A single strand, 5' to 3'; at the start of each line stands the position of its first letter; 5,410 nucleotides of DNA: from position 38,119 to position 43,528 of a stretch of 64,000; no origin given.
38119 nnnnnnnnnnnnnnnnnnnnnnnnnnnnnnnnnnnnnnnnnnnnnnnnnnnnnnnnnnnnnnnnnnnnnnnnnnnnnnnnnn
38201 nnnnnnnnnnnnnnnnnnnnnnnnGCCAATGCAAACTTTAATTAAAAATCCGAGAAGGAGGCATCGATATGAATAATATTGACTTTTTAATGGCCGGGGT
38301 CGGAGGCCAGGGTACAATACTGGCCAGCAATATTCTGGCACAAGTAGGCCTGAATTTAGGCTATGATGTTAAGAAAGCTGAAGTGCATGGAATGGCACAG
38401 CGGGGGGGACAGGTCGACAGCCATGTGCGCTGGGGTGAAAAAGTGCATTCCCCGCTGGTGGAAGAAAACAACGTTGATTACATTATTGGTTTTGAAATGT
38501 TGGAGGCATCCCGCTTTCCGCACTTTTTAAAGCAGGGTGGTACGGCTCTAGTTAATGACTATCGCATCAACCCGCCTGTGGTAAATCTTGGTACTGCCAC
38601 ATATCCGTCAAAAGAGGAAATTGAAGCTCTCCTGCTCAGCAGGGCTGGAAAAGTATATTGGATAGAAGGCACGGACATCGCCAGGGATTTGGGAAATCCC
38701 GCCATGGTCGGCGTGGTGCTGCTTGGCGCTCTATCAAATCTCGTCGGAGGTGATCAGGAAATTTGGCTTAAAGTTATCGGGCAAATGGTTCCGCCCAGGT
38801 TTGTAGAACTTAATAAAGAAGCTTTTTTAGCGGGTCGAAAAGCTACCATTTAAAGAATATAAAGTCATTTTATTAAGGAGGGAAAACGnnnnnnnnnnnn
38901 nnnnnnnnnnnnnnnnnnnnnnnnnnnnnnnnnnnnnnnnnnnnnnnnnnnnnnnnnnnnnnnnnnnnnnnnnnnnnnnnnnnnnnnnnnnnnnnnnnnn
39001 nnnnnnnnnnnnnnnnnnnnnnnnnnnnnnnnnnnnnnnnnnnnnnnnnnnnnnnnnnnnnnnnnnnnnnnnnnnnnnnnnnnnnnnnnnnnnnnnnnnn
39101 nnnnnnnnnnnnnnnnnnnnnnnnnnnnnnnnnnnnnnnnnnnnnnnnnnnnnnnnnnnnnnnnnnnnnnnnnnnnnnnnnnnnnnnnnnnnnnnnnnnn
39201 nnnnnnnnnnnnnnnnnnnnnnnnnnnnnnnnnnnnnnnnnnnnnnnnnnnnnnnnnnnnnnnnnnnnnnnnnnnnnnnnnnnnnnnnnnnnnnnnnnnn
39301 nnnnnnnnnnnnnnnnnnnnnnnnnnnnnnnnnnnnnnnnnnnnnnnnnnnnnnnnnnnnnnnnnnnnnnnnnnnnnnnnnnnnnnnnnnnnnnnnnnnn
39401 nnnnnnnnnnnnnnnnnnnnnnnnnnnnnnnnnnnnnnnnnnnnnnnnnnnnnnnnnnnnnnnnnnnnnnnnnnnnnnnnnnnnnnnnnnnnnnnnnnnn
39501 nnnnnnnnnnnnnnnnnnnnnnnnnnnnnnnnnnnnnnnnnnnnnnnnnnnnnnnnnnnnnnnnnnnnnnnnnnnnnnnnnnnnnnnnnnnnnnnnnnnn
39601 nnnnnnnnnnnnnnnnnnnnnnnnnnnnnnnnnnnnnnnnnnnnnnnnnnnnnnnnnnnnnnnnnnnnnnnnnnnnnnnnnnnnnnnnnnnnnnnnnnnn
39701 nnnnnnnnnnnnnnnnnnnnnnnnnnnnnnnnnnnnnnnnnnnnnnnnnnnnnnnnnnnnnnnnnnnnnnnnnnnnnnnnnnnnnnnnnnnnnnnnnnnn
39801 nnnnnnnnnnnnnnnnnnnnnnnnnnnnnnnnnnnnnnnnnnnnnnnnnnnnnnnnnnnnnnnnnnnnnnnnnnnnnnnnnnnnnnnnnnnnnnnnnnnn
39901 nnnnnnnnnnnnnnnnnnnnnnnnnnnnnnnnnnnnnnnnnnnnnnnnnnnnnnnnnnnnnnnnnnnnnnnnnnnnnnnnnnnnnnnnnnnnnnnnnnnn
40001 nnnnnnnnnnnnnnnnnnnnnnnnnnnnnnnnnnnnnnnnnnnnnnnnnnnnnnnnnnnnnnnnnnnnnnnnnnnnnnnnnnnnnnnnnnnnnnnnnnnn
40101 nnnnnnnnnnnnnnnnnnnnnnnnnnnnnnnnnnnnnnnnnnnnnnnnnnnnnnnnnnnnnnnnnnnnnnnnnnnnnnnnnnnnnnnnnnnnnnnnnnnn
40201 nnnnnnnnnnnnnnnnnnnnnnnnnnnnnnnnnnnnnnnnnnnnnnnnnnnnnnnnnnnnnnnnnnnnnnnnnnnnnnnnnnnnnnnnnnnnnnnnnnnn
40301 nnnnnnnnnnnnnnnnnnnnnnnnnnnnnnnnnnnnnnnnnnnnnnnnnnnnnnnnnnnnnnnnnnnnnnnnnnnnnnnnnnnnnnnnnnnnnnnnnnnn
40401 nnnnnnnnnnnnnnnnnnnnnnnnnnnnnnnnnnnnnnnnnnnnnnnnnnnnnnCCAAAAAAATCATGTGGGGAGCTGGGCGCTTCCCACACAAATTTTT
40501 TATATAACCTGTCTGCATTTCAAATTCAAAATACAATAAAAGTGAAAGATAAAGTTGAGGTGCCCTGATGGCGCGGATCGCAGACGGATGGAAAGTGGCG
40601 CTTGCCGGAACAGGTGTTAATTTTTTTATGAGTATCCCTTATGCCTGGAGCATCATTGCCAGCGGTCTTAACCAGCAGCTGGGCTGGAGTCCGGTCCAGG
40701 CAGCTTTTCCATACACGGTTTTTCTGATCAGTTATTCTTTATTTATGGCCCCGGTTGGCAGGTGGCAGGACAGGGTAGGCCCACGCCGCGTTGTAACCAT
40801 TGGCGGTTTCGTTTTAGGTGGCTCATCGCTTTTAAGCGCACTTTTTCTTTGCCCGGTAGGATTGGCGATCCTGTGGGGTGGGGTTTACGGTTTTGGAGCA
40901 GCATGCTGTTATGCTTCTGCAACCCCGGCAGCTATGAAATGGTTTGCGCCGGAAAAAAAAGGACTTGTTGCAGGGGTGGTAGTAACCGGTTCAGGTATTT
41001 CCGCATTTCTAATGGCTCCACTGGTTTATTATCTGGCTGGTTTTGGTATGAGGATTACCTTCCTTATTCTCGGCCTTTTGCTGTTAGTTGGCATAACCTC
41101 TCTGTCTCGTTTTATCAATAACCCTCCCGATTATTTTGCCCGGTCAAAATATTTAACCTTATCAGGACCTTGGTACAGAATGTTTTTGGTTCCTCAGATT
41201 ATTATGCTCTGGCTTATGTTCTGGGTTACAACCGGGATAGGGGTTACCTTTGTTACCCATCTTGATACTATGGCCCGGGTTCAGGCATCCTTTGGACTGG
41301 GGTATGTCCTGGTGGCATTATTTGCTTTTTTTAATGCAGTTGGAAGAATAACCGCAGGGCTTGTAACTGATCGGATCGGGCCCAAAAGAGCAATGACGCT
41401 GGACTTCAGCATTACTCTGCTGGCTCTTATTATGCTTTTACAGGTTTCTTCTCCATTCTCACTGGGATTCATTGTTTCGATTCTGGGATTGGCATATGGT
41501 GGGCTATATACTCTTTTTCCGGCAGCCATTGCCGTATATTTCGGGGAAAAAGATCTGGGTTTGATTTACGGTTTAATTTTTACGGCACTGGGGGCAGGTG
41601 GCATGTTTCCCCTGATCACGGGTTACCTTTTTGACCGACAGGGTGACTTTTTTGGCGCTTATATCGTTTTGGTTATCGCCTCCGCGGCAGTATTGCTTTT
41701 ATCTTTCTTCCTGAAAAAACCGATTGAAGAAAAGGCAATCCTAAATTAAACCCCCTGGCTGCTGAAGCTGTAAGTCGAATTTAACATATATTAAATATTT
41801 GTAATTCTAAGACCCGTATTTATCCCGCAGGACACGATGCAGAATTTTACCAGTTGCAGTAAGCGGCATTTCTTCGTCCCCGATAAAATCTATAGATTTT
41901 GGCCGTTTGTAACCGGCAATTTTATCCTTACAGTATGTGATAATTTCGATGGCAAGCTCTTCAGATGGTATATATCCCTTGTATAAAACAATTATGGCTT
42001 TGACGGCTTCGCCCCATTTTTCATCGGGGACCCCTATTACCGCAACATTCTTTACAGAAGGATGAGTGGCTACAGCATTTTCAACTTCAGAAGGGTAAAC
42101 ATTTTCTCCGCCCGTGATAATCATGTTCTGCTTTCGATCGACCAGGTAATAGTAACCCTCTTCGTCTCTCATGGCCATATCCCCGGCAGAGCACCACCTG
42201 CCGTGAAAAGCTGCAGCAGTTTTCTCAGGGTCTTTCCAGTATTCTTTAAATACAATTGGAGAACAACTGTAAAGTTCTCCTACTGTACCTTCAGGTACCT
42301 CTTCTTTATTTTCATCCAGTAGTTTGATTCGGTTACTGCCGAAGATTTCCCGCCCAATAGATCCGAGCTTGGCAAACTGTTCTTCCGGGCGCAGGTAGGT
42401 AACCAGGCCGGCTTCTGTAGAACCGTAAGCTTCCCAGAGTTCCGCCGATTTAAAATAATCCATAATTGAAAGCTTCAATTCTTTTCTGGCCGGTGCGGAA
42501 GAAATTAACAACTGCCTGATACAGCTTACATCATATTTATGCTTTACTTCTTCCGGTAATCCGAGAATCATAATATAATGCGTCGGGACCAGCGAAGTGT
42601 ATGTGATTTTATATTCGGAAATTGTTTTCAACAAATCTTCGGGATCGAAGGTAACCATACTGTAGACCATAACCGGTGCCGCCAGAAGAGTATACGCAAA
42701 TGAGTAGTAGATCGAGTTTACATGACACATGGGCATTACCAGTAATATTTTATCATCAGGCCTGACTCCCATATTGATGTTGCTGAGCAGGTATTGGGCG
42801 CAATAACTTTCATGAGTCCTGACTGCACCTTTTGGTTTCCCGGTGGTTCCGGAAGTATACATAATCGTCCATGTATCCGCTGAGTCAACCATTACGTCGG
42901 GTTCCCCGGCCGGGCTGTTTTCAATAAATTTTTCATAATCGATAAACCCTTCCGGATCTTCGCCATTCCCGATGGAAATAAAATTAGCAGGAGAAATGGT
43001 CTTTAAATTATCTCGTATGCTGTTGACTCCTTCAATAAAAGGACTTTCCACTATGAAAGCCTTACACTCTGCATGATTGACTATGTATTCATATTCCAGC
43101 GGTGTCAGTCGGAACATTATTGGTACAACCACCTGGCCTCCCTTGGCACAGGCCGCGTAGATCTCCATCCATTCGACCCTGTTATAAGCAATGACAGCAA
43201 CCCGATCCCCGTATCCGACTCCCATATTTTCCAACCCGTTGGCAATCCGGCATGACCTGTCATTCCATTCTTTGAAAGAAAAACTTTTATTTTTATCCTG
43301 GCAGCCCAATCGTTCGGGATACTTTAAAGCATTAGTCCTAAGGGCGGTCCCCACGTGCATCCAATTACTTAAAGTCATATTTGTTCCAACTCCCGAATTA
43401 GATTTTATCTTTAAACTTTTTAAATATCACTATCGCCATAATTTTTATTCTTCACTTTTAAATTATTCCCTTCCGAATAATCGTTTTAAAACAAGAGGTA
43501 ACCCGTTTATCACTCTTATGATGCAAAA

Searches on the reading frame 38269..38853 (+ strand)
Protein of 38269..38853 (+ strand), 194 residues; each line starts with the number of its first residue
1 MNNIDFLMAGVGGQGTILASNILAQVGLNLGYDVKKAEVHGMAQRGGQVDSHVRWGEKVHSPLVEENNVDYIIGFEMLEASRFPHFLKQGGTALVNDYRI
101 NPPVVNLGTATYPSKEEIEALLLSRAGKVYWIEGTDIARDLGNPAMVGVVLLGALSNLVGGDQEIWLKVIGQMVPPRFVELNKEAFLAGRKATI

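Call 36: search_protein_families(library=pfam, proteins=[window:38269-38853:+], max_evalue=0.0001)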
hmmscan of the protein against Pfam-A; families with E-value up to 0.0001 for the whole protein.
window:38269-38853:+ (194 aa): 1 family
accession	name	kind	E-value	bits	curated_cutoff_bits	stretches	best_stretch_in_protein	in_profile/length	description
PF01558.24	POR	-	4.4e-38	131.6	27.4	1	12-190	1-172/173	Pyruvate ferredoxin/flavodoxin oxidoreductase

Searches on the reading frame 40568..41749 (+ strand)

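Call 36: search_protein_families(library=pfam, proteins=[window:40568-41749:+], max_evalue=0.0001)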
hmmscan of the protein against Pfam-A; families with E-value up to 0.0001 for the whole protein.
window:40568-41749:+ (393 aa): 1 family
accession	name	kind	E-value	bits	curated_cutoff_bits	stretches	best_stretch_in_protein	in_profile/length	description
PF07690.21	MFS_1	-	9.2e-45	153.5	33.4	2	20-347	9-345/347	Major Facilitator Superfamily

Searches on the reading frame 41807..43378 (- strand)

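Call 36: search_protein_families(library=pfam, proteins=[window:41807-43378:-], max_evalue=0.0001)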
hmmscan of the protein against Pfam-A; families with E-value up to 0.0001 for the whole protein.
window:41807-43378:- (523 aa): 2 families
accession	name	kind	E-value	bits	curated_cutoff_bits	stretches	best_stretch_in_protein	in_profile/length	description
PF00501.34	AMP-binding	-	5e-79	266.3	29.9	1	14-381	2-384/384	AMP-binding enzyme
PF13193.12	AMP-binding_C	-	2.4e-20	73.7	24.5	1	431-511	1-76/76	AMP-binding enzyme C-terminal domain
